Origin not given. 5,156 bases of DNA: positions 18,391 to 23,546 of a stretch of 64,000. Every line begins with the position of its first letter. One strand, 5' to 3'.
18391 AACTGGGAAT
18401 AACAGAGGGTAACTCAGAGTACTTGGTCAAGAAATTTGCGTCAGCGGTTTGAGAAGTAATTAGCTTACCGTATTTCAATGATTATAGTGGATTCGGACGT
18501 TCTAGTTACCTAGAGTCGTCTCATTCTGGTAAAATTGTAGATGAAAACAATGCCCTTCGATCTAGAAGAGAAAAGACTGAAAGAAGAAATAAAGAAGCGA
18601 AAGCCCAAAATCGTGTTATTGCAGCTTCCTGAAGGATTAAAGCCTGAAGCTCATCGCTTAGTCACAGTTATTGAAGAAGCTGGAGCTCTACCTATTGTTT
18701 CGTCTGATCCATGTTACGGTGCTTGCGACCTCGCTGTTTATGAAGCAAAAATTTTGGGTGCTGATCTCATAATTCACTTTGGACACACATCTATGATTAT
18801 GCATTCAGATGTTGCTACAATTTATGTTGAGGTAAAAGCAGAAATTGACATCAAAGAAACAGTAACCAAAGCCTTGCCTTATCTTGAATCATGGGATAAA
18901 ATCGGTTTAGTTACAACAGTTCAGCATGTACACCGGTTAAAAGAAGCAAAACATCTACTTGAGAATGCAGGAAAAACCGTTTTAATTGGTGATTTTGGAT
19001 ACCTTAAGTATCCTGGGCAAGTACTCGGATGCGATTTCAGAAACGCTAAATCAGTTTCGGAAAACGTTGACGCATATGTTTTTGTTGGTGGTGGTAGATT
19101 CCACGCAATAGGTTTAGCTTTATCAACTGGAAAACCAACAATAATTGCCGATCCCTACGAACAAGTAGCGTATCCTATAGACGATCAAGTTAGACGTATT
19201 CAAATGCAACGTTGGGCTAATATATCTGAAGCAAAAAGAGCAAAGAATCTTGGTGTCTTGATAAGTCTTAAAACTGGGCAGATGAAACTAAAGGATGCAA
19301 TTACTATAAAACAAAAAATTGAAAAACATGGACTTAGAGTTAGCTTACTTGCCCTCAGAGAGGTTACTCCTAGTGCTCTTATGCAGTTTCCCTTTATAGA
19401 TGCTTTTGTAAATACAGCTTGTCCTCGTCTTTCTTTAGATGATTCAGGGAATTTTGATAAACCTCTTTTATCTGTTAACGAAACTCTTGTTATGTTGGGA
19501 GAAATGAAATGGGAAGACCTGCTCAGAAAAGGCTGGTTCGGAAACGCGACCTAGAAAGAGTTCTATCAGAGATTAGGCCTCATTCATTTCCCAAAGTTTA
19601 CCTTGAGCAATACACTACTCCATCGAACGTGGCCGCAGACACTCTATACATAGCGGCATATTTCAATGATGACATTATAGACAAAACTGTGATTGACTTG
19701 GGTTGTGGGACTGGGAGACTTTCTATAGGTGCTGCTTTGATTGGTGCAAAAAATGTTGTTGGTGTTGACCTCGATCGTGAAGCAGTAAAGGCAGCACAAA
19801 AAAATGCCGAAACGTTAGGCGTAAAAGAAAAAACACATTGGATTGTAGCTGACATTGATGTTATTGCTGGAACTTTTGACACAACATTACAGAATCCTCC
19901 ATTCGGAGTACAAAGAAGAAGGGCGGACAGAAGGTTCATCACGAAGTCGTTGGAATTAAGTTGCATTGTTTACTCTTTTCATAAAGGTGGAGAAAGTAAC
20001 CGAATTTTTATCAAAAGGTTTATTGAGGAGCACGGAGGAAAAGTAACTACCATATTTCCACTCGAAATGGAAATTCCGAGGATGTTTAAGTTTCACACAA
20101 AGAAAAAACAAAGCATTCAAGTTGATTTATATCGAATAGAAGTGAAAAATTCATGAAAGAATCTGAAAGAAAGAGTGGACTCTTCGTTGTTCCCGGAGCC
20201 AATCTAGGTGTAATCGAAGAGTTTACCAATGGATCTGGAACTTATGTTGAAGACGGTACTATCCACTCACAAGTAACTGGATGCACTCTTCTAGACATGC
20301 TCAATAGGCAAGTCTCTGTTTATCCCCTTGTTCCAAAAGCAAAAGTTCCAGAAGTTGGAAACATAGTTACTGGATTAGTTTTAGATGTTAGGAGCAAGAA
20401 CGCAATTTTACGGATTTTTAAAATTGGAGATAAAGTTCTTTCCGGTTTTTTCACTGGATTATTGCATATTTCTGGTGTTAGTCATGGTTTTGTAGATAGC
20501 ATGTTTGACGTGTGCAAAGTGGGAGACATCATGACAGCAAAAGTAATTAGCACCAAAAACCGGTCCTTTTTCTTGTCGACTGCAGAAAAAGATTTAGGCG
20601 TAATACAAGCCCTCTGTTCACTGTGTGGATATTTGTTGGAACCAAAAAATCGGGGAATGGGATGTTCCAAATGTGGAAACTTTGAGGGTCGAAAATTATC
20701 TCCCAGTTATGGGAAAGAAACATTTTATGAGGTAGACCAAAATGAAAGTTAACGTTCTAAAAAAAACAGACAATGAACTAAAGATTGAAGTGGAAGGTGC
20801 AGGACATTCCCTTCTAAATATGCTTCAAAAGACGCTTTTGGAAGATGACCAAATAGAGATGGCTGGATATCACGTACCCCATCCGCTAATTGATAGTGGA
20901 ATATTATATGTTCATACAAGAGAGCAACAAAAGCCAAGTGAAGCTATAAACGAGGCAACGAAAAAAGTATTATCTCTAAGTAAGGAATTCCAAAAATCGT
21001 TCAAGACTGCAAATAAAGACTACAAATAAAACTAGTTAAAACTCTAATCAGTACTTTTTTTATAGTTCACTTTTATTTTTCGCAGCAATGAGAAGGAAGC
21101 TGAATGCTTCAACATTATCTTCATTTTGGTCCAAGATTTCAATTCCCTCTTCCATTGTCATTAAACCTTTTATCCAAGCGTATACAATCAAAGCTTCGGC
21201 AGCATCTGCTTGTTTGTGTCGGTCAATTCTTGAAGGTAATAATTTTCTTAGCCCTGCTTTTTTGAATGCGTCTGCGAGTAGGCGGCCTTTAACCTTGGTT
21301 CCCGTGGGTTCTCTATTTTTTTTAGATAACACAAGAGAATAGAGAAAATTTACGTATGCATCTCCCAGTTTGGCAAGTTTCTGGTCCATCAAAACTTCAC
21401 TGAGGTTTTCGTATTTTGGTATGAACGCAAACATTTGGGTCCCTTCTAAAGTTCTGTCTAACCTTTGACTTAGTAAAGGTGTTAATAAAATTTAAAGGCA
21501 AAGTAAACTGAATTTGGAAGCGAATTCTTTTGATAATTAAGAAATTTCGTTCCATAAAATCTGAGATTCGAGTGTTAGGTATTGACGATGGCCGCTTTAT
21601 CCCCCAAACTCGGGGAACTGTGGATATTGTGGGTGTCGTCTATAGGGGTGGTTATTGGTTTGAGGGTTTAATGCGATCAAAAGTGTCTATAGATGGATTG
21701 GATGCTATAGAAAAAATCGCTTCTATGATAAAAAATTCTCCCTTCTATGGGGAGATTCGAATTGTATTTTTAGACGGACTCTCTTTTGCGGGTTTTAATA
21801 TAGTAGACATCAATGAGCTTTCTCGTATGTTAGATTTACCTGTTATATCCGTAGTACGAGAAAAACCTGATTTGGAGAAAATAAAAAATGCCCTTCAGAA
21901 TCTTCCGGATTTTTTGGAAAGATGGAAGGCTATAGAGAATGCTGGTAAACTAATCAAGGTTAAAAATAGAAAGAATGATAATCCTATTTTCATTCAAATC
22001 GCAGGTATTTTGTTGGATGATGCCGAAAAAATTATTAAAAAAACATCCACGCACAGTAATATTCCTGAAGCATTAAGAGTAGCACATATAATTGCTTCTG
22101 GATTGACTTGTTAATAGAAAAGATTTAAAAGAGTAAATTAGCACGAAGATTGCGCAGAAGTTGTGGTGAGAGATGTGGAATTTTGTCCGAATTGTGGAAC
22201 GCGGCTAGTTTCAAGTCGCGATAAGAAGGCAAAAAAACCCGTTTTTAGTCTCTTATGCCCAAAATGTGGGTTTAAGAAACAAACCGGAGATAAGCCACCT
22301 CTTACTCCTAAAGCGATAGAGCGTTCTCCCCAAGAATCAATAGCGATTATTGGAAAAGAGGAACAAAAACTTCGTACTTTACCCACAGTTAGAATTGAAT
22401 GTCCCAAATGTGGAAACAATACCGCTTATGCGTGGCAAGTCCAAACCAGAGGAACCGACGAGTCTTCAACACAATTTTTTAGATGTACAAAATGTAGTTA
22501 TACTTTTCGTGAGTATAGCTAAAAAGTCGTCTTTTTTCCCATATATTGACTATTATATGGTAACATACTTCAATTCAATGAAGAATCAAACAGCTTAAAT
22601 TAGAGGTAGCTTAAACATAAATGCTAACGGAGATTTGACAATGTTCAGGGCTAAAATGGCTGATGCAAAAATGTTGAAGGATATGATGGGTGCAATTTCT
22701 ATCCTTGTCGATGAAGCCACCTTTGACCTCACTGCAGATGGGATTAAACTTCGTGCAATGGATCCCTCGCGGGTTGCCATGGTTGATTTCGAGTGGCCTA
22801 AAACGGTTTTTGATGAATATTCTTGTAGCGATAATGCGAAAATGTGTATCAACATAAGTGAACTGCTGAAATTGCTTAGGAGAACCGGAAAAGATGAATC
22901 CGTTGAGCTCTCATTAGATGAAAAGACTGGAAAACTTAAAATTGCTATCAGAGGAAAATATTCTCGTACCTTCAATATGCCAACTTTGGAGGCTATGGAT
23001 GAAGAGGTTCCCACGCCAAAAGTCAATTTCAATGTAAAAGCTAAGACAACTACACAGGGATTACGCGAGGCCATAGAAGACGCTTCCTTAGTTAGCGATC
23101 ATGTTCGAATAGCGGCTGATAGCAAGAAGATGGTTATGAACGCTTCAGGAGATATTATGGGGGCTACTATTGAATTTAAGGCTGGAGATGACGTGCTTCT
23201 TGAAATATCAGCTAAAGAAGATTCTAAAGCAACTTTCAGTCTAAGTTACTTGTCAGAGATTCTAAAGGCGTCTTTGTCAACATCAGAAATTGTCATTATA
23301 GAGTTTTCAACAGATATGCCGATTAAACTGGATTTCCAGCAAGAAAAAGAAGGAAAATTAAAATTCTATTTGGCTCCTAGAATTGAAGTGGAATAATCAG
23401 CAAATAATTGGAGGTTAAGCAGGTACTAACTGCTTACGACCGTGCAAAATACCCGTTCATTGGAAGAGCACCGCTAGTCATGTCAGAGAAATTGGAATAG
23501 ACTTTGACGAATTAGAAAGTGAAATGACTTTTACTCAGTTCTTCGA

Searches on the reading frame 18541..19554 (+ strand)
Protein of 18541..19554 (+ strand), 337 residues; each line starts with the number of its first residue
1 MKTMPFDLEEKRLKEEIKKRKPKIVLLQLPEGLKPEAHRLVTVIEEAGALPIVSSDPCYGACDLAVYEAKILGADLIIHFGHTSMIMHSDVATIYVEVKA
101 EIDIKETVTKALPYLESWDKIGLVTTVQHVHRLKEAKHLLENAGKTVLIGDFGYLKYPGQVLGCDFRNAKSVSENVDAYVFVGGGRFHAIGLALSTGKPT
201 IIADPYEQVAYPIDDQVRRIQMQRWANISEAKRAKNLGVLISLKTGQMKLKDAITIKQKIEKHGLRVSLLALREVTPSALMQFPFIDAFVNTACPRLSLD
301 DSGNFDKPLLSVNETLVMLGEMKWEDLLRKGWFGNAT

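Call 16: find_encoding_contigs(protein=window:18541-19554:+, flank=10000, max_places=10)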
Protein window:18541-19554:+ (337 aa): no gene with exactly this product is on record in the collection.

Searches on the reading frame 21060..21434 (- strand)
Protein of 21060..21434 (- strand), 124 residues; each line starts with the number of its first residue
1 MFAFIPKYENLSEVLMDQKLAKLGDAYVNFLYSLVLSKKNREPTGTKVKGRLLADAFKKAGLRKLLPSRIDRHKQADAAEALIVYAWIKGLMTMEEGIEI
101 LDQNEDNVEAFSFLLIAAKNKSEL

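Call 6: search_protein_families(library=pfam, proteins=[window:21060-21434:-], max_evalue=0.01)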
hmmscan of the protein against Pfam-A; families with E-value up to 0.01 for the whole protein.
window:21060-21434:- (124 aa): 1 family
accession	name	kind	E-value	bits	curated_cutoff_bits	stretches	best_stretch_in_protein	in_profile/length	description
PF11469.13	Ribonucleas_3_2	-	1.4e-27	96.9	25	1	19-112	2-96/119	Ribonuclease III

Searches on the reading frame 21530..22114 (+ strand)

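Call 6: search_protein_families(library=pfam, proteins=[window:21530-22114:+], max_evalue=0.01)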
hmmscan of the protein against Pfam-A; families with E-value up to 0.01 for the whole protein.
window:21530-22114:+ (194 aa): 2 families
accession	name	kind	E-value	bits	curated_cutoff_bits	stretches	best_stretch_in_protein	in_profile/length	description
PF01949.23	Endo_dU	-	1.1e-59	201.3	32.7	1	12-192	2-181/182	Endonuclease dU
PF04493.20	Endonuclease_5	-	0.0057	16.8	23.4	1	136-186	148-197/198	Endonuclease V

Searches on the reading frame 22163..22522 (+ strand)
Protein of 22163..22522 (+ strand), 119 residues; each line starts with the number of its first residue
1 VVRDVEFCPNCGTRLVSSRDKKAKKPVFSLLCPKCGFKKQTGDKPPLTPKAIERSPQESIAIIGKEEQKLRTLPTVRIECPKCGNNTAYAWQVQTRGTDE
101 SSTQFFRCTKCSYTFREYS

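Call 6: search_protein_families(library=pfam, proteins=[window:22163-22522:+], max_evalue=0.01)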
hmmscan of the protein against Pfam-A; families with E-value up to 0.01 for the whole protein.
window:22163-22522:+ (119 aa): 23 families
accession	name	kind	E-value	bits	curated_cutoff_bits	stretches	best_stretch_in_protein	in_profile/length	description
PF01096.23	Zn_ribbon_TFIIS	-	6.3e-17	61.6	21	1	78-116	1-39/39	Transcription factor S-II (TFIIS)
PF24042.1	DUF7351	-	1.2e-06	28.8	31.2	1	8-115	4-104/177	Domain of unknown function (DUF7351)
PF13248.11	Zn_ribbon_3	-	2.2e-06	27.4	27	1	8-20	5-16/26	zinc-ribbon domain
PF13240.11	Zn_Ribbon_1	-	7e-06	26.1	25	0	5-15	13-23/23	zinc-ribbon domain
PF07754.17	HVO_2753_ZBP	-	9.5e-06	25.8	33.2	1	7-36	18-46/46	Small zinc finger protein HVO_2753-like, Zn-binding pocket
PF12773.13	DZR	-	0.00013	22.5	27.3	1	4-40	11-35/45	Double zinc ribbon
PF25206.1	DUF7836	-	0.0013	19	26.7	0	75-114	5-39/59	Domain of unknown function (DUF7836)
PF06044.18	DpnI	-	0.0013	18.9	26.7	0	4-36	30-60/183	Dam-replacing family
PF05129.18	Zn_ribbon_Elf1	-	0.0016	19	29.8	0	69-115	14-56/79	Transcription elongation factor Elf1 like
PF07282.18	Cas12f1-like_TNB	-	0.0017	18.9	26.3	0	79-114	30-49/60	Cas12f1-like, TNB domain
PF24452.1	DUF7568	-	0.0022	18.7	27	0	68-115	66-111/121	Family of unknown function (DUF7568)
PF04606.18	Ogr_Delta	-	0.0022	18.3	26.3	0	79-116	1-38/47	Ogr/Delta-like zinc finger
PF13717.11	Zn_ribbon_4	-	0.0024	18.2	30.3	0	106-116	26-36/36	zinc-ribbon domain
PF02150.21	Zn_ribbon_RPB9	-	0.0028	17.9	25.2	0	6-39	2-31/36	RNA polymerases M/15 Kd subunit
PF12760.12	Zn_ribbon_IS1595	-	0.0031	17.9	25.4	0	78-114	19-46/46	Transposase zinc-ribbon domain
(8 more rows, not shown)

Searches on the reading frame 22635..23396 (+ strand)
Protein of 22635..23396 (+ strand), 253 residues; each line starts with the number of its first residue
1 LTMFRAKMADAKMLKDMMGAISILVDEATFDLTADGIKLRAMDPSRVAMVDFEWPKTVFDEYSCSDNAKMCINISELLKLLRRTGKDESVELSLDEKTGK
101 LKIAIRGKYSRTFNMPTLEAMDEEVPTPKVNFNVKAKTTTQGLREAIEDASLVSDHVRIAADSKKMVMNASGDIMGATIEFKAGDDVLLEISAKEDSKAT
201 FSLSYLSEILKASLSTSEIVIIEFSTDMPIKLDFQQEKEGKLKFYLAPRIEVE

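Call 6: search_protein_families(library=pfam, proteins=[window:22635-23396:+], max_evalue=0.01)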
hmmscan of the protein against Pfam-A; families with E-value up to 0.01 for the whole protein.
window:22635-23396:+ (253 aa): 5 families
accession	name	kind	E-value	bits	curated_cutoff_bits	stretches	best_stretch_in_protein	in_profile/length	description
PF00705.23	PCNA_N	-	1.5e-22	80.1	20.3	1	3-110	1-108/127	Proliferating cell nuclear antigen, N-terminal domain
PF02747.20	PCNA_C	-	2.7e-12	47.4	23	1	141-248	16-127/128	Proliferating cell nuclear antigen, C-terminal domain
PF04005.17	Hus1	-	5.3e-07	29.5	27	1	4-211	3-205/288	Hus1-like protein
PF04139.18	Rad9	-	7.5e-06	26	25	1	19-247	6-251/253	Rad9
PF02768.20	DNA_pol3_beta_3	-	0.0032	17.7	27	0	131-234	7-107/121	DNA polymerase III beta subunit, C-terminal domain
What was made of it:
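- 22635..23396 (+): pcn (PCNA), intact; left flank of the damaged region. Pfam PCNA_N/PCNA_C full length (call 6).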
